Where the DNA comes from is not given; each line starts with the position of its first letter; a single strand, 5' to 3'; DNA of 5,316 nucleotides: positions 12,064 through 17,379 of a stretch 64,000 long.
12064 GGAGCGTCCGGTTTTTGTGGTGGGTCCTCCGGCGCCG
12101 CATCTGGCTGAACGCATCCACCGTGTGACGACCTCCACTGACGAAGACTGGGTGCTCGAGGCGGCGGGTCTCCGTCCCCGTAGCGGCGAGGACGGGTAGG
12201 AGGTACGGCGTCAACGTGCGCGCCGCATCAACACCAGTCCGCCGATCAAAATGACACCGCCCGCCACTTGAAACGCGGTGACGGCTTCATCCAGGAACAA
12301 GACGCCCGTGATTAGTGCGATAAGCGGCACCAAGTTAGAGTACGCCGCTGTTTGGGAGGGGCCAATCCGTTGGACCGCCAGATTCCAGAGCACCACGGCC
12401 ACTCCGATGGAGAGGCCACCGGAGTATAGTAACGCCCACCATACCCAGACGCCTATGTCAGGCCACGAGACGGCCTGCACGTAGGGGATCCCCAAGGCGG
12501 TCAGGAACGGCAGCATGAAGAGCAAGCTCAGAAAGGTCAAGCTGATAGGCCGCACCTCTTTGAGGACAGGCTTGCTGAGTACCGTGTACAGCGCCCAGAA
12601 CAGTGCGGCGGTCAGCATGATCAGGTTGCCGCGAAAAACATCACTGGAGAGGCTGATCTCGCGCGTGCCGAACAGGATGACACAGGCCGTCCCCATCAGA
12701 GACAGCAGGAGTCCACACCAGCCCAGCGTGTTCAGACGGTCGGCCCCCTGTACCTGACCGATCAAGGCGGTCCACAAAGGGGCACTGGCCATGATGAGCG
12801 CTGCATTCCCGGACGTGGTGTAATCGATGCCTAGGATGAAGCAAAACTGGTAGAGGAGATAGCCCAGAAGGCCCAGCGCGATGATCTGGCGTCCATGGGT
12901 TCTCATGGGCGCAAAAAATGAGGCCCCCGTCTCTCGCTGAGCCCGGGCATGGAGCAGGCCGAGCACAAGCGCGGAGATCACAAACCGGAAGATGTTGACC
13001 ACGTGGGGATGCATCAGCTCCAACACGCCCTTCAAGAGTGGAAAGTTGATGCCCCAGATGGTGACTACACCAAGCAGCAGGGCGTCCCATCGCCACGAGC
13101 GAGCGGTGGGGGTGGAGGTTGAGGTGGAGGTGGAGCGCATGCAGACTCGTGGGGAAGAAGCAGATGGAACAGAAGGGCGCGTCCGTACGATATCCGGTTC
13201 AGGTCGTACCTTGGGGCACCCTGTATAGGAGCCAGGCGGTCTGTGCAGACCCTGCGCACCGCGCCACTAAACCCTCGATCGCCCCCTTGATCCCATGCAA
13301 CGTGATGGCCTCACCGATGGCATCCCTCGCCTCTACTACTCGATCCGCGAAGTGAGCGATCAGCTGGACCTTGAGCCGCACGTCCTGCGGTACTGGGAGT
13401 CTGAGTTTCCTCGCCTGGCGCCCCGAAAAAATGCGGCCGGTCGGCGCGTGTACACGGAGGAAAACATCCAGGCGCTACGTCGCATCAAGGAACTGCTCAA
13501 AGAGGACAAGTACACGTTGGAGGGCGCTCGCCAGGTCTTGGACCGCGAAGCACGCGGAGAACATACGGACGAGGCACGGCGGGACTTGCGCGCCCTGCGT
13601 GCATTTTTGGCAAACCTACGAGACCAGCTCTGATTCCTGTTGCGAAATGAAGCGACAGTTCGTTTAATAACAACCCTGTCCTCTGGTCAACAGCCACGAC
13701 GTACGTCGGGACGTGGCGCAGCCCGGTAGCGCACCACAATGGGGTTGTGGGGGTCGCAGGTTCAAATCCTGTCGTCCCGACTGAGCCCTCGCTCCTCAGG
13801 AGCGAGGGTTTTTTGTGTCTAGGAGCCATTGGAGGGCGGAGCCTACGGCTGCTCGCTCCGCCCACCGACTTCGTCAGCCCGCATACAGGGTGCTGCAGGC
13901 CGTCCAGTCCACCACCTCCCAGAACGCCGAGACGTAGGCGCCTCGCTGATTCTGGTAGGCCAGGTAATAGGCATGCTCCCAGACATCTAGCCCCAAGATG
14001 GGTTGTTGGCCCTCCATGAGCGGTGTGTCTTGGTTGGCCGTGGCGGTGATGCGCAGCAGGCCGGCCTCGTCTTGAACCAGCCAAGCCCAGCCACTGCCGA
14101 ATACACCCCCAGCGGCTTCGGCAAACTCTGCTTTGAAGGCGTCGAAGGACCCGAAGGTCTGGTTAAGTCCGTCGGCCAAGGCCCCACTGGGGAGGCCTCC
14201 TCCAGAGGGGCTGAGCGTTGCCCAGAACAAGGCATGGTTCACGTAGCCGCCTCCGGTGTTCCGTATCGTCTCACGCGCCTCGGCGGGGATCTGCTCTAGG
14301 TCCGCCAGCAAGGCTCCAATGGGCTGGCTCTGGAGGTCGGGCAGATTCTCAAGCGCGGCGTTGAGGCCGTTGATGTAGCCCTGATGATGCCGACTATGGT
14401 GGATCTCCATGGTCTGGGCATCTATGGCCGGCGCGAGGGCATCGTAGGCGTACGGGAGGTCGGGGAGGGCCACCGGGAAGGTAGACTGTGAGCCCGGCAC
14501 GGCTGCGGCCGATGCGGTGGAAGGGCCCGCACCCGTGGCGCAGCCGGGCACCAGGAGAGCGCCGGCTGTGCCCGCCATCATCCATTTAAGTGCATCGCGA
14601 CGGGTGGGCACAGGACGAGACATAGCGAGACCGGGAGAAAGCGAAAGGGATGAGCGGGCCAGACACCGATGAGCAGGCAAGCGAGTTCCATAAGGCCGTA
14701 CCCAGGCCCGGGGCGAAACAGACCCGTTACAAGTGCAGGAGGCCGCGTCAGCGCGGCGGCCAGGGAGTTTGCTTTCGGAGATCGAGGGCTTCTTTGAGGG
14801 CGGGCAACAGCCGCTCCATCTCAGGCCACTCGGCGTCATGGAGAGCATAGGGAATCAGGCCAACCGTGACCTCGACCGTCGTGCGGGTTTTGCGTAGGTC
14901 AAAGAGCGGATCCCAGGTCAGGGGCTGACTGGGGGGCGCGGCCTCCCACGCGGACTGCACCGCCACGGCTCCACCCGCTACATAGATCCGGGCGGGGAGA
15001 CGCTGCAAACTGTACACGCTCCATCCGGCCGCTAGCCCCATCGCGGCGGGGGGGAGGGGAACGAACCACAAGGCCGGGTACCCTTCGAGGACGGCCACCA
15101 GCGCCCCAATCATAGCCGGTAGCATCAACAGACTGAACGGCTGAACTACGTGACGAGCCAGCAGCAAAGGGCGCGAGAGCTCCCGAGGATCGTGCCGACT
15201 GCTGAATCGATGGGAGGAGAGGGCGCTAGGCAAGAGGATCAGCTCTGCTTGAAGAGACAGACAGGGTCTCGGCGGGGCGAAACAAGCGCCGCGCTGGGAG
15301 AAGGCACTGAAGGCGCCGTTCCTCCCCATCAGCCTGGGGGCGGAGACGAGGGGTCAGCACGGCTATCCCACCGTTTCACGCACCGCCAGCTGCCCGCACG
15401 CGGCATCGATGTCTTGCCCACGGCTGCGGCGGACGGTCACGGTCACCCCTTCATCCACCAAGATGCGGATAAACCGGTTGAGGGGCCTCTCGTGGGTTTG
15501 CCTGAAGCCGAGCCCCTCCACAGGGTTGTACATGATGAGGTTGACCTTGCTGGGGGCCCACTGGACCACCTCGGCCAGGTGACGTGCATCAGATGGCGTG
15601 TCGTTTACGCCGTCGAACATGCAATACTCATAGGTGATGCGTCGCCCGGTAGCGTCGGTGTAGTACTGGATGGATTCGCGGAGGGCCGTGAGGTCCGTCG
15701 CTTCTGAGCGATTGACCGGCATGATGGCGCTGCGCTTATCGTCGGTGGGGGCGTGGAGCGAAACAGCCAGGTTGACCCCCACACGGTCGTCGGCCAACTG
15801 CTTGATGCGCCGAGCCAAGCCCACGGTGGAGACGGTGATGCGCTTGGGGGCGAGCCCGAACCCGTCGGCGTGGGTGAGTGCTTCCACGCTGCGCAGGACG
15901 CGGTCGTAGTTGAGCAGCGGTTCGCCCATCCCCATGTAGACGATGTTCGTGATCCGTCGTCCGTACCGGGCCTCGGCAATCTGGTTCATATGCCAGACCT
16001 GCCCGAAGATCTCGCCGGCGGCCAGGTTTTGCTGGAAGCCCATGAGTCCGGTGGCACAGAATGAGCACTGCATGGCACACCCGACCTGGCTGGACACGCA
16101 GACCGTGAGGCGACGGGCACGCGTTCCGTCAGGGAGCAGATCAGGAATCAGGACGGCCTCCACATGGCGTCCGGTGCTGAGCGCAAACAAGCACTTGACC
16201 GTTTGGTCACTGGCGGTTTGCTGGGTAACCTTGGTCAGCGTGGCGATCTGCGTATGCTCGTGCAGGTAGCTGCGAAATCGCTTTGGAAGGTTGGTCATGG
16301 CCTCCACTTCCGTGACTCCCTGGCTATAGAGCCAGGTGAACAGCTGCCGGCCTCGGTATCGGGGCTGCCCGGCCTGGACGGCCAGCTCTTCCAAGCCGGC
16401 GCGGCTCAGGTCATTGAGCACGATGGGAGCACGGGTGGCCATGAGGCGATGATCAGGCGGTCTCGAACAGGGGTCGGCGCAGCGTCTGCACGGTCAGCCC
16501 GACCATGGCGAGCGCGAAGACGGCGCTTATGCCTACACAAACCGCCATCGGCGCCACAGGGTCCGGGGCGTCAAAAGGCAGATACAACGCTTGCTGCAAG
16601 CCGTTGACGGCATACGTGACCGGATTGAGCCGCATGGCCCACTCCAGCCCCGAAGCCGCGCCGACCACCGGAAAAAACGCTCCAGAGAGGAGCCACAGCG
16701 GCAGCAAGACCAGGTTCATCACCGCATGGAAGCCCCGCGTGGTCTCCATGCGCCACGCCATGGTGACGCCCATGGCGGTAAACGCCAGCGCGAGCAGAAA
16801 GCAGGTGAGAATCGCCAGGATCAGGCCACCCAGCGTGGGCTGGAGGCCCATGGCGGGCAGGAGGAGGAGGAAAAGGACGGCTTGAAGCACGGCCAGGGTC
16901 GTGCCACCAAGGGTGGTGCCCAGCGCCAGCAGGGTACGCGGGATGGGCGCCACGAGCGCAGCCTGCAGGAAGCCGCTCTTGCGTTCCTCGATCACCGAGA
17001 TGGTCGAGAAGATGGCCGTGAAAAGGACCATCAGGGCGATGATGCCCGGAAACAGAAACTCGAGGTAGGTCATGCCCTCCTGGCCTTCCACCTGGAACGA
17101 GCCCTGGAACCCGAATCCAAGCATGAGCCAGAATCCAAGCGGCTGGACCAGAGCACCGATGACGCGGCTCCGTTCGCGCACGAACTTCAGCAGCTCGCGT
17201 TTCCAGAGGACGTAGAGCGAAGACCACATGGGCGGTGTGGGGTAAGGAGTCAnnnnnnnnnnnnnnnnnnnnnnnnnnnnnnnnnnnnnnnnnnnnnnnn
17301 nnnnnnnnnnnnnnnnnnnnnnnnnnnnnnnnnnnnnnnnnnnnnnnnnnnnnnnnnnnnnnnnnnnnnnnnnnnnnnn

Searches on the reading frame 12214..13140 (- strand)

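Call 23: search_protein_families(library=pfam, proteins=[window:12214-13140:-], max_evalue=0.001)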
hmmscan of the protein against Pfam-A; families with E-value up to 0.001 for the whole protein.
window:12214-13140:- (309 aa): 1 family
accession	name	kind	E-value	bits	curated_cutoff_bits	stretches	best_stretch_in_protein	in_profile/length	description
PF00892.27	EamA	-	2.2e-41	141.7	28.2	2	170-305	2-133/135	EamA-like transporter family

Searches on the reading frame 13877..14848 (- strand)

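Call 23: search_protein_families(library=pfam, proteins=[window:13877-14848:-], max_evalue=0.001)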
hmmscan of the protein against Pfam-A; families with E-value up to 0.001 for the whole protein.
window:13877-14848:- (324 aa): 2 families
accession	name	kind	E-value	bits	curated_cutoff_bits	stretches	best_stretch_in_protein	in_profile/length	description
PF02777.23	Sod_Fe_C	-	8.4e-40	135.4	20.9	1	220-318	1-99/102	Iron/manganese superoxide dismutases, C-terminal domain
PF00081.27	Sod_Fe_N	-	2.6e-26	92.3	27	1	127-213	3-82/82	Iron/manganese superoxide dismutases, alpha-hairpin domain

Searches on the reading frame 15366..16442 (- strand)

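Call 24: search_protein_families(library=pfam, proteins=[window:15366-16442:-], max_evalue=0.001)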
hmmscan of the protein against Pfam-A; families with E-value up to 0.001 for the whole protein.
window:15366-16442:- (359 aa): 2 families
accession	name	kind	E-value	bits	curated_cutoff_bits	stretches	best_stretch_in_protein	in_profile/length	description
PF21016.3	RlmN_N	-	9e-14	51.4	24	1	9-66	3-60/60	Ribosomal RNA large subunit methyltransferase N-terminal domain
PF04055.27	Radical_SAM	-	7.1e-10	39.7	29.5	1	117-281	2-156/166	Radical SAM superfamily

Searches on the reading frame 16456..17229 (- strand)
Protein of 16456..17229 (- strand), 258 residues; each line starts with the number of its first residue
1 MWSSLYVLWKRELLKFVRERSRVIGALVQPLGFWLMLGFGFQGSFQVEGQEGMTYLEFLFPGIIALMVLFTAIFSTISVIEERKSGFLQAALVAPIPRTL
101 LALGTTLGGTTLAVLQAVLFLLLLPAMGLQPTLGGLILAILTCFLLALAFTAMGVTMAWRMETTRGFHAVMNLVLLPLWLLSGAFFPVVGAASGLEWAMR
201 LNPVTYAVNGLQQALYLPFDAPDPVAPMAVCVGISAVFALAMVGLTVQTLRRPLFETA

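Call 24: search_protein_families(library=pfam, proteins=[window:16456-17229:-], max_evalue=0.001)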
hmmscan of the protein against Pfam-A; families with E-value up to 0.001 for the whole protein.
window:16456-17229:- (258 aa): 2 families
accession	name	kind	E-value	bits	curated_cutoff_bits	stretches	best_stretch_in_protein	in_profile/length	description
PF01061.29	ABC2_membrane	-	7.7e-31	107.7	26.9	1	5-216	3-211/211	ABC-2 type transporter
PF12698.13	ABC2_membrane_3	-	4.9e-19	69.1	31.6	1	51-245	156-344/347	ABC-2 family transporter protein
